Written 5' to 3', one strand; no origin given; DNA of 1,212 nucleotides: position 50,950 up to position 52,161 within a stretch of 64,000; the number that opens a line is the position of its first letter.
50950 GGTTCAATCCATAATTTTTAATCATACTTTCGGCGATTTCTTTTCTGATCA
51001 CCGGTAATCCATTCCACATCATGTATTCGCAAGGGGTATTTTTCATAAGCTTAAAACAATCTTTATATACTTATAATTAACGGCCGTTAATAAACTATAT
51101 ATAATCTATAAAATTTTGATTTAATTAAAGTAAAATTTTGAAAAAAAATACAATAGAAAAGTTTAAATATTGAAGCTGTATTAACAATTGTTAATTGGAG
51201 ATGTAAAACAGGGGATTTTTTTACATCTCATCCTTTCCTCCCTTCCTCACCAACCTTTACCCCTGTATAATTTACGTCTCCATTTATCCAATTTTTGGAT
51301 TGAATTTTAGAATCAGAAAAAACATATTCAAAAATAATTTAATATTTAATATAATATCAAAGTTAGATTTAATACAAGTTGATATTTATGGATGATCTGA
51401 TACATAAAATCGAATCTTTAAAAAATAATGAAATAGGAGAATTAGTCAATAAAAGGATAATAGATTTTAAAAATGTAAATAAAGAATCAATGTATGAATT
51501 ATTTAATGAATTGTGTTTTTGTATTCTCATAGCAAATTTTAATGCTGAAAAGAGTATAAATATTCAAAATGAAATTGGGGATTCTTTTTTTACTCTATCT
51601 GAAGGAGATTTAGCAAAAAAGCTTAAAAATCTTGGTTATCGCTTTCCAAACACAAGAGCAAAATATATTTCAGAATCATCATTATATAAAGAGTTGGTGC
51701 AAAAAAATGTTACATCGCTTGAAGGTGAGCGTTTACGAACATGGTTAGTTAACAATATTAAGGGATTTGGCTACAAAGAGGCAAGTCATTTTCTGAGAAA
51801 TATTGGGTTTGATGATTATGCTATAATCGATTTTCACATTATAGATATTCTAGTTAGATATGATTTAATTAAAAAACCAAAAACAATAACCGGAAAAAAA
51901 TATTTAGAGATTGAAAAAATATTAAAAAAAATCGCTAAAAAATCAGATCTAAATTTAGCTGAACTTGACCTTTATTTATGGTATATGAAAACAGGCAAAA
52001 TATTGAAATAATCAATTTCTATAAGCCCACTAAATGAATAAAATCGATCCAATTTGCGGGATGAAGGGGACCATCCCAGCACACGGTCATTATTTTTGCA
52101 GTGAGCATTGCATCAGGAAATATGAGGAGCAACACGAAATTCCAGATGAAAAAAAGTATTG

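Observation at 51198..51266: Copy C of the element, with a nested perfect 11-bp hairpin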

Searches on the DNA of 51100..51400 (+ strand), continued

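Call 68: search_with_rna_model(model_id=R1, sources=[L087, L088, L089, L090, L091, L092, L093, L094, L095, L096, L097, L098, L099, L100, L101, L102, L103, L104, L105, L106, L107, L108, L109, L110, L111, L112, L113, L114, L115, L116, L117, L118, L119, L120, L121, L122, L123, L124, L125, L126, L127, L128, L129, L130, L131, L132, L133, L134, L135, L136, L137, L138, L139, L140, L141, L142, L143, L144, L145, L146, L147, L148, L149, L150, L151, L152, L153, L154, L155, L156, L157, L158, L159, L160, L161, L162, L163, L164, L165, L166, L167, L168, L169, L170, L171, L172, L173, L174, L175, L176, L177, L178, L179, L180, L181, L182, L183, L184, L185, L186], max_evalue=0.01)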
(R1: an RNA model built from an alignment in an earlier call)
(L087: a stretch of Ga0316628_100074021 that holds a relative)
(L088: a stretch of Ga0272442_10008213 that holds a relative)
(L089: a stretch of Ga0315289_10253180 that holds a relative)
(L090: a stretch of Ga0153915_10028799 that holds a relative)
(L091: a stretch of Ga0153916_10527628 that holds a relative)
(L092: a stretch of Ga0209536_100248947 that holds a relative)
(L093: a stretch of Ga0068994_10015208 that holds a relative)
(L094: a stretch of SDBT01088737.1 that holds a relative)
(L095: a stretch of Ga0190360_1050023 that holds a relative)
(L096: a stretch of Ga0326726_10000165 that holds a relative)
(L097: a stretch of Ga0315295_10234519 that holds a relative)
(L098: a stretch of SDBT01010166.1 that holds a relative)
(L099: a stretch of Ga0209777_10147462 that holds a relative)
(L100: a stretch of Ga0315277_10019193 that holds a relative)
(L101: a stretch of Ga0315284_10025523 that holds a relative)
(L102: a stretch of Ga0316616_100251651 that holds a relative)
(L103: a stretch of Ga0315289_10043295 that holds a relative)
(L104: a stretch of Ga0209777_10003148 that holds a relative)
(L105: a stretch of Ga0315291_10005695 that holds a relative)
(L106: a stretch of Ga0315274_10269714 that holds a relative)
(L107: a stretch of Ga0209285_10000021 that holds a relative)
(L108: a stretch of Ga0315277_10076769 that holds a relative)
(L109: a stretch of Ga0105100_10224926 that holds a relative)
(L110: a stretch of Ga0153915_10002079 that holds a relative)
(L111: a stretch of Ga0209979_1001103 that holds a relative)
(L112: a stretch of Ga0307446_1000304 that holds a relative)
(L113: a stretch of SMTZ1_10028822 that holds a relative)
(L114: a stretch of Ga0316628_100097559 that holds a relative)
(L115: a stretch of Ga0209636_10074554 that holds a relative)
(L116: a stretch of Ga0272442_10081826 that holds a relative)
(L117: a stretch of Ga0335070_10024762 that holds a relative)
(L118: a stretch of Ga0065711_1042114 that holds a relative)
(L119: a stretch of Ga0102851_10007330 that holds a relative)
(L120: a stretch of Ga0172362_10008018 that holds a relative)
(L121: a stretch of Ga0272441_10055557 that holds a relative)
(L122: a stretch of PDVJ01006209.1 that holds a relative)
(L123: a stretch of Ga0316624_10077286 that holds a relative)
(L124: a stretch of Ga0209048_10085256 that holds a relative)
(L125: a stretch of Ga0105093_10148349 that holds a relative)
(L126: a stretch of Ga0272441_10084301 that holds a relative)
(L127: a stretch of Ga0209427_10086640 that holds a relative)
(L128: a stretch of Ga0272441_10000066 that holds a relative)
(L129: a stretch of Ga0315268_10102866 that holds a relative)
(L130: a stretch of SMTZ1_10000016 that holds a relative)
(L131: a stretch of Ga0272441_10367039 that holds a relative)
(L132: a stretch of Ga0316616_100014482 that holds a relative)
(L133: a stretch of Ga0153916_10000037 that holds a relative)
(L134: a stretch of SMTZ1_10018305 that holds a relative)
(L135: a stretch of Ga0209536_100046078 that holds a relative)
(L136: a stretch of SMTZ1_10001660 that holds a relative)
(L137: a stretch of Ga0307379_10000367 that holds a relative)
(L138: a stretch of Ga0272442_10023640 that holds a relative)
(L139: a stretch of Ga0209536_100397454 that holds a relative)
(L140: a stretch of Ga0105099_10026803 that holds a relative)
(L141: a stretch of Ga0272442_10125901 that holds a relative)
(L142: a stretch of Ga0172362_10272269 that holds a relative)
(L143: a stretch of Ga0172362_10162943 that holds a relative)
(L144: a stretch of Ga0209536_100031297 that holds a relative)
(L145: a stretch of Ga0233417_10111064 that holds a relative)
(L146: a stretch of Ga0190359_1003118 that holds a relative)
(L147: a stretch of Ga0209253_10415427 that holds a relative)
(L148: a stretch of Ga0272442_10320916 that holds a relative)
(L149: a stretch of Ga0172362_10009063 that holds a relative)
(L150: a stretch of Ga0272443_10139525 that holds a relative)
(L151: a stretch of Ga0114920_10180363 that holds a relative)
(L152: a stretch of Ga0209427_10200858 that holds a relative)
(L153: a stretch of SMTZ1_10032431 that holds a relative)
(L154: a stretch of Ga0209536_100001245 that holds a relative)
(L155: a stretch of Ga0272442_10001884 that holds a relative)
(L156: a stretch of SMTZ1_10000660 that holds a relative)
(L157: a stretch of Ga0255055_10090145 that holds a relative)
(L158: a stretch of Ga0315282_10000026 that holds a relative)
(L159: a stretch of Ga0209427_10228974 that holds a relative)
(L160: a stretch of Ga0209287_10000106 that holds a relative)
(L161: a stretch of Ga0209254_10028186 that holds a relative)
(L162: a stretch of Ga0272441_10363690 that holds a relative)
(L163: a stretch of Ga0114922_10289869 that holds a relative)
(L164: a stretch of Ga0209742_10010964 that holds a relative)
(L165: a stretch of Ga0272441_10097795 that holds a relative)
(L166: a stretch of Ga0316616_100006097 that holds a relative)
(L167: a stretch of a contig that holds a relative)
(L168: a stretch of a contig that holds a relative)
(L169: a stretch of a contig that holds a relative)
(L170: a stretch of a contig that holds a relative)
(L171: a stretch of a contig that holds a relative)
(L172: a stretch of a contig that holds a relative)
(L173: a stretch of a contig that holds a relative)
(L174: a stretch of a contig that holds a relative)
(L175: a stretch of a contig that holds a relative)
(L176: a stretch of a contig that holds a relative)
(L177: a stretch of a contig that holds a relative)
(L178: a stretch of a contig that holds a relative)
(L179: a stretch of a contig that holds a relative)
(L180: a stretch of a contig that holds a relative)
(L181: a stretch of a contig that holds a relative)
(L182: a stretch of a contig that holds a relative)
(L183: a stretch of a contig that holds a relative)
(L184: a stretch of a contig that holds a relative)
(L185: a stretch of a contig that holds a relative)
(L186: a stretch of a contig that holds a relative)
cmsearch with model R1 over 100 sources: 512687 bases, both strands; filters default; matches with E-value up to 0.01: 112.
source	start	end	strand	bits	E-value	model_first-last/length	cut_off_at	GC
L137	251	363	-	129.7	6.7e-30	1-113/113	no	0.42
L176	1033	1144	-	129.7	6.8e-30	1-113/113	no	0.41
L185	7767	7878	-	129.7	6.8e-30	1-113/113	no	0.41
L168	26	137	+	129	1e-29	1-113/113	no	0.41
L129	1465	1575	+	127.7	2.2e-29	1-113/113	no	0.41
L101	209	320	-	126.9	3.6e-29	1-113/113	no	0.4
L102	1475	1585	-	125.9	6.4e-29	1-113/113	no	0.42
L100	4459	4569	+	125.9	6.4e-29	1-113/113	no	0.41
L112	13431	13544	+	125.8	6.6e-29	1-113/113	no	0.39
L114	609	720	+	125.2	9.6e-29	1-113/113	no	0.44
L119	3908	4019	-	123.8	2.2e-28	1-113/113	no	0.41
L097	222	332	-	123.1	3.3e-28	1-113/113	no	0.41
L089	828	940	-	122.3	5.2e-28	1-113/113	no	0.42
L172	3673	3785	-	122.3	5.2e-28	1-113/113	no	0.42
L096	707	819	+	122.1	6e-28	1-113/113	no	0.42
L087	1970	2081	+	122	6.5e-28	1-113/113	no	0.44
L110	3358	3469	-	122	6.5e-28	1-113/113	no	0.44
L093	207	320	-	121.8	7.3e-28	1-113/113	no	0.43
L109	828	939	-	121.4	9.3e-28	1-113/113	no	0.39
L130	1718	1830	-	121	1.2e-27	1-113/113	no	0.42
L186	748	862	-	119.6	2.6e-27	1-113/113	no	0.43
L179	2428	2539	+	119.1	3.6e-27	1-113/113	no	0.41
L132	3124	3234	-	117.7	8.3e-27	1-113/113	no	0.37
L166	5879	5991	+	117.6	8.9e-27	1-113/113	no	0.41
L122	3033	3146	-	117.4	9.6e-27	1-113/113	no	0.4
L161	2731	2841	+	116.1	2.1e-26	1-113/113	no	0.38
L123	717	829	+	115.7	2.7e-26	1-113/113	no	0.42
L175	1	102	-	114.6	5e-26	1-103/113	3'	0.44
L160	1920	2029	+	114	7.4e-26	1-113/113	no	0.39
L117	2693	2804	+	112.2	2.2e-25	1-113/113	no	0.46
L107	2555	2668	+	111.6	3e-25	1-113/113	no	0.39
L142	216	327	+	105.7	9.8e-24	1-113/113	no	0.39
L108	496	606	+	104.3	2.4e-23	1-113/113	no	0.46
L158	9364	9474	-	104.3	2.4e-23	1-113/113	no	0.46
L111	360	468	-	92.1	3.3e-20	1-113/113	no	0.41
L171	4657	4766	-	92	3.3e-20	1-113/113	no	0.38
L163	615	723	-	91.2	5.5e-20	1-113/113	no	0.4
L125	141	248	-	90.9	6.5e-20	1-113/113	no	0.45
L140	2525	2632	-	90.9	6.5e-20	1-113/113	no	0.45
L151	944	1054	-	88.7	2.3e-19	1-113/113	no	0.38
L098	6544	6652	+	87.1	6.3e-19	1-113/113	no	0.34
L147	1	95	+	86.4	9.6e-19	20-113/113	5'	0.4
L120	778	896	-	79.8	4.7e-17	1-113/113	no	0.45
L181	4364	4470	+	79.6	5.2e-17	1-113/113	no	0.4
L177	12007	12127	-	77.4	2e-16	1-113/113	no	0.4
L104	649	766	+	77.1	2.3e-16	1-113/113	no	0.48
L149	5400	5523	+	76.4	3.6e-16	1-113/113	no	0.4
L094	674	784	+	74.1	1.4e-15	1-113/113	no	0.36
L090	5476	5551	-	67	9.5e-14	37-113/113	5'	0.45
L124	2392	2465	-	66.4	1.3e-13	40-113/113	5'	0.42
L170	11603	11723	+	66.4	1.4e-13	1-113/113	no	0.41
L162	770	892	+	65.3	2.5e-13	1-113/113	no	0.38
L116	2304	2430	+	62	1.8e-12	1-113/113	no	0.35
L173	899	1021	+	61.9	1.9e-12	1-113/113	no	0.37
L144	578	691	+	60.8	3.6e-12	1-113/113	no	0.39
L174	1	112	+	60.7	3.8e-12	8-113/113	5'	0.41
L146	8951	9066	-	56.6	4.4e-11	1-113/113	no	0.38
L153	3972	4091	-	56.1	6.1e-11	1-113/113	no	0.41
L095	1441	1557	+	55.5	8.5e-11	1-113/113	no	0.39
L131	1078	1190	+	54.8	1.3e-10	1-113/113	no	0.4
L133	3788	3907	+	54.7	1.4e-10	1-113/113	no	0.42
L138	6684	6802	-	53.7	2.5e-10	1-113/113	no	0.41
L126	1668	1785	+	52.5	4.9e-10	1-113/113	no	0.39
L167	675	795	-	52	6.7e-10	1-113/113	no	0.37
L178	196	315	-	52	6.8e-10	1-113/113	no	0.39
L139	1355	1473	-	52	6.9e-10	1-113/113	no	0.45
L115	556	675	-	51.4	9.9e-10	1-113/113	no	0.43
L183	6377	6496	-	51.4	9.9e-10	1-113/113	no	0.43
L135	669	787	-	51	1.2e-09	1-113/113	no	0.44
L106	841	961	+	51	1.3e-09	1-113/113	no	0.42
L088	3036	3155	-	50.3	1.9e-09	1-113/113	no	0.38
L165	1950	2065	-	50.2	1.9e-09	1-113/113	no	0.43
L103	439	558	-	49.7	2.7e-09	1-113/113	no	0.43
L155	4898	5014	-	49.6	2.7e-09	1-113/113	no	0.44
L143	980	1098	+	49.6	2.8e-09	1-113/113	no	0.42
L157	947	1064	-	49.2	3.5e-09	1-113/113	no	0.45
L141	1928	2043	-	48.1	7e-09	1-113/113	no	0.41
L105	9319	9438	+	47.5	9.9e-09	1-113/113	no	0.43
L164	378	495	-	47.2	1.2e-08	1-113/113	no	0.44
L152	627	745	+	47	1.3e-08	1-113/113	no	0.44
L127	2173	2298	-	46.9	1.4e-08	1-113/113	no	0.41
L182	209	327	-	46.4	1.8e-08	1-113/113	no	0.44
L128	9770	9884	-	46.4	1.9e-08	1-113/113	no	0.4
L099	1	82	+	43.1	1.3e-07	37-113/113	5'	0.4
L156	106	173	+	43.1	1.3e-07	15-88/113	no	0.35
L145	1019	1136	-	43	1.4e-07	1-113/113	no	0.38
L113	4186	4307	-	42.6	1.8e-07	1-113/113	no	0.43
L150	1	96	-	42.3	2.1e-07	1-105/113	3'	0.39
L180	3360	3477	+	42.2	2.2e-07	1-113/113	no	0.35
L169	2070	2188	-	41.9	2.7e-07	1-113/113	no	0.41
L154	9558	9626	+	40.3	6.9e-07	15-88/113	no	0.35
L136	1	70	-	38.3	2.2e-06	1-73/113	3'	0.44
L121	340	456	-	38.3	2.3e-06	1-113/113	no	0.41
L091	427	542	-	38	2.7e-06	1-113/113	no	0.41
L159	1251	1367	-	35.2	1.4e-05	1-113/113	no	0.44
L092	1456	1523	-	34.2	2.6e-05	18-84/113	no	0.35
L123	704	817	-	32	9.6e-05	1-113/113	no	0.42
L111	373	481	+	30.8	0.00019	1-113/113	no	0.4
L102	1487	1598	+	30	0.00032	1-113/113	no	0.44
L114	596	708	-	27.7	0.0012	1-113/113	no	0.45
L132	3136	3247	+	27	0.0018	1-113/113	no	0.41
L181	4351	4457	-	27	0.0019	1-113/113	no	0.38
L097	234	345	+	26.7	0.0022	1-113/113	no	0.44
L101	221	333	+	26.7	0.0022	1-113/113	no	0.43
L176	1045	1157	+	26.7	0.0023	1-113/113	no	0.44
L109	840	952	+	26.6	0.0023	1-113/113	no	0.44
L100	4446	4557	-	26.5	0.0024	1-113/113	no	0.45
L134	5015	5105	+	25.7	0.0039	1-113/113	no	0.36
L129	1452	1563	-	25.3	0.0051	1-113/113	no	0.46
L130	1730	1843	+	24.9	0.0063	1-113/113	no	0.43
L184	1439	1519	-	24.8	0.0068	24-113/113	5'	0.41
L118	1622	1707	-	24.5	0.0081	13-88/113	no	0.44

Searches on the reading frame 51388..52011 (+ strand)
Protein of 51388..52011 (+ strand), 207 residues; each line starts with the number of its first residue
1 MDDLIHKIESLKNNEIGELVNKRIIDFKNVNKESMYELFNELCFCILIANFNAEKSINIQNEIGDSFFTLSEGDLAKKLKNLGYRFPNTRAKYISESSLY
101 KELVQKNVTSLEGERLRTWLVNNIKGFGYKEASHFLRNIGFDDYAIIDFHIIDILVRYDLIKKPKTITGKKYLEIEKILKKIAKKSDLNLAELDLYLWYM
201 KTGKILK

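Call 14: find_homologous_proteins(query=window:51388-52011:+, max_evalue=1e-10)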
Query window:51388-52011:+ (207 aa): 7825 proteins with E <= 1e-10 among 8000 candidates; the best 120 are listed.
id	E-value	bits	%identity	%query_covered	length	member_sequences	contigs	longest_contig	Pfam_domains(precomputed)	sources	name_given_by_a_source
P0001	9.0e-122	422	95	100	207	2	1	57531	PF22175.3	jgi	-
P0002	6.6e-106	370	86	100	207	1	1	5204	PF22175.3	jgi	jgi:N-glycosylase/DNA lyase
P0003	1.7e-103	363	82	100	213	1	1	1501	PF22175.3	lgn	-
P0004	5.0e-102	358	84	100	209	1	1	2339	PF22175.3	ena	-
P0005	1.9e-101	356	82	100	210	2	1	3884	PF22175.3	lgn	-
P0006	2.6e-100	352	82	100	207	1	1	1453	PF22175.3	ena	-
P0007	3.8e-92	326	73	100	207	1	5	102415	PF22175.3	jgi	jgi:N-glycosylase/DNA lyase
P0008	5.5e-91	322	73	100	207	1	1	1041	PF22175.3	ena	-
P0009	2.2e-90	320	71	100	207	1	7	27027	PF22175.3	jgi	-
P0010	2.5e-90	320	73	100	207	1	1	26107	PF22175.3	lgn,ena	-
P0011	2.8e-90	319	71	100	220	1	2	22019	PF22175.3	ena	-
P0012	3.5e-89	316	72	100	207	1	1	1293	PF22175.3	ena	-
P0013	5.2e-89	315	73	100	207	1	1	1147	PF22175.3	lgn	-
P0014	8.6e-89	315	72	100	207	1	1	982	PF22175.3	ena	-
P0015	1.1e-88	314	72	100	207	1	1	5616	PF22175.3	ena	-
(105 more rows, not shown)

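Call 15: search_protein_families(library=pfam, proteins=[window:51388-52011:+])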
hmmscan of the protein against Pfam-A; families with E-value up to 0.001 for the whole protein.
window:51388-52011:+ (207 aa): 1 family
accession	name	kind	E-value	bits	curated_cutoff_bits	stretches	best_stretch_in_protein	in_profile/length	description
PF22175.2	Ogg-HhH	-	2e-58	197.2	27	1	20-187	1-172/173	8-oxoguanine DNA glycosylase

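Call 17: find_encoding_contigs(protein=P0001, flank=3000, max_places=3)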
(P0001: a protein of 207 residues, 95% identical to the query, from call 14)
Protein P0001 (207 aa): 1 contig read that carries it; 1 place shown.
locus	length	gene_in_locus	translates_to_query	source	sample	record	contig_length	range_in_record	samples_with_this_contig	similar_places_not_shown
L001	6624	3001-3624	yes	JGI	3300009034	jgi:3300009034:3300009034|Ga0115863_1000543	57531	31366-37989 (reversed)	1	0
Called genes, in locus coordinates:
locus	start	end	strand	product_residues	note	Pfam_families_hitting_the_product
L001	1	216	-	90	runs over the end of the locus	PF01037:AsnC_trans_reg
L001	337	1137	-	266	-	PF09754:PAC2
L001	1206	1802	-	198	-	PF00702:Hydrolase, PF13419:HAD_2, PF13242:Hydrolase_like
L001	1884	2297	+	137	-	PF01894:YjbQ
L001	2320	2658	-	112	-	-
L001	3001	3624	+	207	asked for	PF22175:Ogg-HhH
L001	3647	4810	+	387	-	PF03773:ArsP_1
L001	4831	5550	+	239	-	PF08713:DNA_alkylation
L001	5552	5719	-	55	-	PF12797:Fer4_2, PF12837:Fer4_6, PF13237:Fer4_10, PF00037:Fer4, PF12838:Fer4_7, PF13187:Fer4_9, PF25160:LdpA_Fe-S-bd, PF12837:Fer4_6, +8 more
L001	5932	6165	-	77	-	-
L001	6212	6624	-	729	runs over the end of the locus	PF00708:Acylphosphatase, PF07503:zf-HYPF, PF01300:Sua5_yciO_yrdC, PF17788:HypF_C, PF00814:TsaD (faint), PF22521:HypF_C_2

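Call 18: find_encoding_contigs(protein=P0002, flank=3000, max_places=3)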
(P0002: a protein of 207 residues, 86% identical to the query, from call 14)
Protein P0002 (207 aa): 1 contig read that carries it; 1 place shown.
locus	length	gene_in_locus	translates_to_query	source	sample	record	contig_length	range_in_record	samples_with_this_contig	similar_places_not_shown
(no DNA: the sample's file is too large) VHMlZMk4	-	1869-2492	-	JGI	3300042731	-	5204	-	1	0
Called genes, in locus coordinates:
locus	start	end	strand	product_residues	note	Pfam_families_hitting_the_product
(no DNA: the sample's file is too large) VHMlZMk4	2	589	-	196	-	?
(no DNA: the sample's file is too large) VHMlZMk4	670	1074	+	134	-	PF01894:YjbQ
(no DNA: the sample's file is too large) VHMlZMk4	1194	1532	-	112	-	-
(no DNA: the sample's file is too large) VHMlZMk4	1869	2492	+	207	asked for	PF22175:Ogg-HhH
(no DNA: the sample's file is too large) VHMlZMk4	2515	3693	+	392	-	PF03773:ArsP_1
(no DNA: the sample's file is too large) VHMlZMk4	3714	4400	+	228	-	PF08713:DNA_alkylation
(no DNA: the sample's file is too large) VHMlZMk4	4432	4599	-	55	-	PF12797:Fer4_2 (weak), PF12837:Fer4_6, PF13237:Fer4_10, PF00037:Fer4, PF12838:Fer4_7, PF13187:Fer4_9, PF25160:LdpA_Fe-S-bd, PF00037:Fer4, +8 more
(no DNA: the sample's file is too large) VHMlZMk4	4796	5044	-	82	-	-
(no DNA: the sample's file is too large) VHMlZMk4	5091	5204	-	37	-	?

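Call 20: find_encoding_contigs(protein=P0007, flank=3000, max_places=5)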
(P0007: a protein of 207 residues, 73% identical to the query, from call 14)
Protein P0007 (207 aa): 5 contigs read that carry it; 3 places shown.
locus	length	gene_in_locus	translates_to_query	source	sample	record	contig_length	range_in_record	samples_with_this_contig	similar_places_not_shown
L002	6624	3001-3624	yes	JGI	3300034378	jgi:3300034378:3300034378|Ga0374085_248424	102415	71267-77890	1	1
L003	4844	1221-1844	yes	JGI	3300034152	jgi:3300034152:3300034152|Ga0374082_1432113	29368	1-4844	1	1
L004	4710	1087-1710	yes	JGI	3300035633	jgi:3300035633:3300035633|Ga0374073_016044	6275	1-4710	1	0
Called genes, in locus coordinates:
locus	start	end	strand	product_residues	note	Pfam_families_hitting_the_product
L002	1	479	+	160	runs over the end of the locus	PF01325:Fe_dep_repress, PF02742:Fe_dep_repr_C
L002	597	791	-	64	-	-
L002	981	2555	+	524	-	PF05598:DUF772 (faint), PF01609:DDE_Tnp_1 (faint)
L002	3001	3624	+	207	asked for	PF22175:Ogg-HhH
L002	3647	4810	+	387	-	PF03773:ArsP_1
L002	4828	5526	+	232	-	PF08713:DNA_alkylation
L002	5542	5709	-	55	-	PF12797:Fer4_2, PF12837:Fer4_6, PF13237:Fer4_10, PF00037:Fer4, PF12838:Fer4_7, PF13187:Fer4_9, PF25160:LdpA_Fe-S-bd, PF12837:Fer4_6, +11 more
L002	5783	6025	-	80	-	-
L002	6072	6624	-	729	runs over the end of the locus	PF00708:Acylphosphatase, PF07503:zf-HYPF, PF01300:Sua5_yciO_yrdC, PF17788:HypF_C, PF00814:TsaD (faint), PF22521:HypF_C_2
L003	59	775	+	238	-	PF01609:DDE_Tnp_1 (weak)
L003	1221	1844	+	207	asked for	PF22175:Ogg-HhH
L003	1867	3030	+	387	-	PF03773:ArsP_1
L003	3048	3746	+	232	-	PF08713:DNA_alkylation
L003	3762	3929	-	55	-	PF12797:Fer4_2, PF12837:Fer4_6, PF13237:Fer4_10, PF00037:Fer4, PF12838:Fer4_7, PF13187:Fer4_9, PF25160:LdpA_Fe-S-bd, PF12837:Fer4_6, +11 more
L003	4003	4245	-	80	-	-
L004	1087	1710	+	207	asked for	PF22175:Ogg-HhH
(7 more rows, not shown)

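Call 21: find_encoding_contigs(protein=P0010, flank=3000, max_places=3)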
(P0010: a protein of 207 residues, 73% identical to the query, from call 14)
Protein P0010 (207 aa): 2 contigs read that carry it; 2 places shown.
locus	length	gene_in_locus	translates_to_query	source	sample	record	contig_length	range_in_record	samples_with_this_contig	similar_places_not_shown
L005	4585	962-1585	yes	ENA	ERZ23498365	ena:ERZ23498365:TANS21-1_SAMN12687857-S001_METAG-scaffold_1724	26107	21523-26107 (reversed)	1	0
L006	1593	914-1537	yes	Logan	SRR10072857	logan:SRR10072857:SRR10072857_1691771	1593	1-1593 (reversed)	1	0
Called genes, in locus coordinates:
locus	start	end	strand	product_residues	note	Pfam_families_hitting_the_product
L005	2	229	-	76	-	?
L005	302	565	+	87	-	-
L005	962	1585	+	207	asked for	PF22175:Ogg-HhH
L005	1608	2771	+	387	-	PF03773:ArsP_1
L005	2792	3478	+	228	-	PF08713:DNA_alkylation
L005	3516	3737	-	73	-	PF00037:Fer4, PF13237:Fer4_10, PF14697:Fer4_21, PF12838:Fer4_7, PF13187:Fer4_9, PF25160:LdpA_Fe-S-bd, PF12837:Fer4_6, PF00037:Fer4, +8 more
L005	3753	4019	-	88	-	-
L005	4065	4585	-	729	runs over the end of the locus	PF00708:Acylphosphatase, PF07503:zf-HYPF, PF01300:Sua5_yciO_yrdC, PF17788:HypF_C, PF00814:TsaD (weak), PF22521:HypF_C_2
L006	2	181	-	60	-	?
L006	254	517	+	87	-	-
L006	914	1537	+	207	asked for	PF22175:Ogg-HhH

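Call 24: find_related_loci(query=window:51388-52011:+, collection=genome_contigs, flank=10000)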
Query window:51388-52011:+ (207 aa) in genome_contigs; peptide patterns used: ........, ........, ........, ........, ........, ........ (x = any residue, [..] = any of these).
458 stretches matched a pattern; 114 encode a relative of the query (tblastn E <= 1e-3); the best 80 are kept; 80 distinct loci.
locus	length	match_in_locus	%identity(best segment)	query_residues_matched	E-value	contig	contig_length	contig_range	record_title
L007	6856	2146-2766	66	1-207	5e-89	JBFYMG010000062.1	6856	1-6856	MAG: Thermoplasmatales archaeon isolate PPR_0056 PPR_0056.fa_k121_428131, whole genome shotgun sequence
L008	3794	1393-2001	67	1-203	6e-88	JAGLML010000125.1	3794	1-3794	MAG: Thermoplasmatales archaeon isolate RS_5_57 ROV157_5.bin.57.fa_125, whole genome shotgun sequence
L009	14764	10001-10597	68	8-207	1e-87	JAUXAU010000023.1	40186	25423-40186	MAG: Thermoplasmatota archaeon isolate CSMAG_2770 CSMAG_2770_k141_38730_length_40186_cov_16.9824, whole genome shotgun s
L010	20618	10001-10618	68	1-207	3e-86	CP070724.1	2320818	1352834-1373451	MAG: Thermoplasmatales archaeon isolate bin45 chromosome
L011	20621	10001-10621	65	1-207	4e-86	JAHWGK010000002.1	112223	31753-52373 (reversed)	MAG: Thermoplasmata archaeon isolate Hel238.bin54 NODE_2_length_112223_cov_19.153175, whole genome shotgun sequence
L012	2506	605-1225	63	1-207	1e-87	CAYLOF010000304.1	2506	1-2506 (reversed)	MAG TPA_asm: uncultured Thermoplasmatales archaeon isolate binchicken_co116_354 genome assembly, contig: NODE_60049_leng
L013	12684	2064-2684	65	1-207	5e-85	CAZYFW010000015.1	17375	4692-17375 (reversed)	MAG TPA_asm: uncultured Thermoplasmatales archaeon isolate binchicken_co150_735 genome assembly, contig: NODE_7269_lengt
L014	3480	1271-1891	66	1-207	2e-85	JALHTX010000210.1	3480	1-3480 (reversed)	MAG: Thermoplasmatota archaeon isolate PFL35 seq_2527345, whole genome shotgun sequence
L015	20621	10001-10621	64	1-207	9e-85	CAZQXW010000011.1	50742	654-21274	MAG TPA_asm: uncultured Thermoplasmatales archaeon isolate SRP332253_co2_211 genome assembly, contig: NODE_559_length_50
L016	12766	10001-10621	62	1-207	3e-84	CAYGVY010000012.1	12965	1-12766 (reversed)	MAG TPA_asm: uncultured Thermoplasmatales archaeon isolate ERP119294_co4_107 genome assembly, contig: NODE_4791_length_1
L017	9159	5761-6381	64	1-207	3e-84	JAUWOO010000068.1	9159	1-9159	MAG: Thermoplasmatota archaeon isolate CSMAG_2452 CSMAG_2452_k141_723449_length_9159_cov_11.0709, whole genome shotgun s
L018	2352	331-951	64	1-207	7e-86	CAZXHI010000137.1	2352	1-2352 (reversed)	MAG TPA_asm: uncultured Thermoplasmatales archaeon isolate SRP185410_co1_277 genome assembly, contig: k141_1777012, whol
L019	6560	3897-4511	64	3-207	2e-83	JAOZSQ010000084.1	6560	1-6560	MAG: Thermoplasmatota archaeon isolate GMC6.metabat2.56_sub GMC6_16435_length_6560_cov_18.946656, whole genome shotgun s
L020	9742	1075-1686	62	4-207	5e-83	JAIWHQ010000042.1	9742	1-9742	MAG: Thermoplasmatota archaeon isolate JL_UM_3 NODE_1174_length_9742_cov_0.470099, whole genome shotgun sequence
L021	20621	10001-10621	61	1-207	4e-83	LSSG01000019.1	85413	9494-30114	MAG: Thermoplasmatales archaeon SG8-52-3 WOR_8-12_164, whole genome shotgun sequence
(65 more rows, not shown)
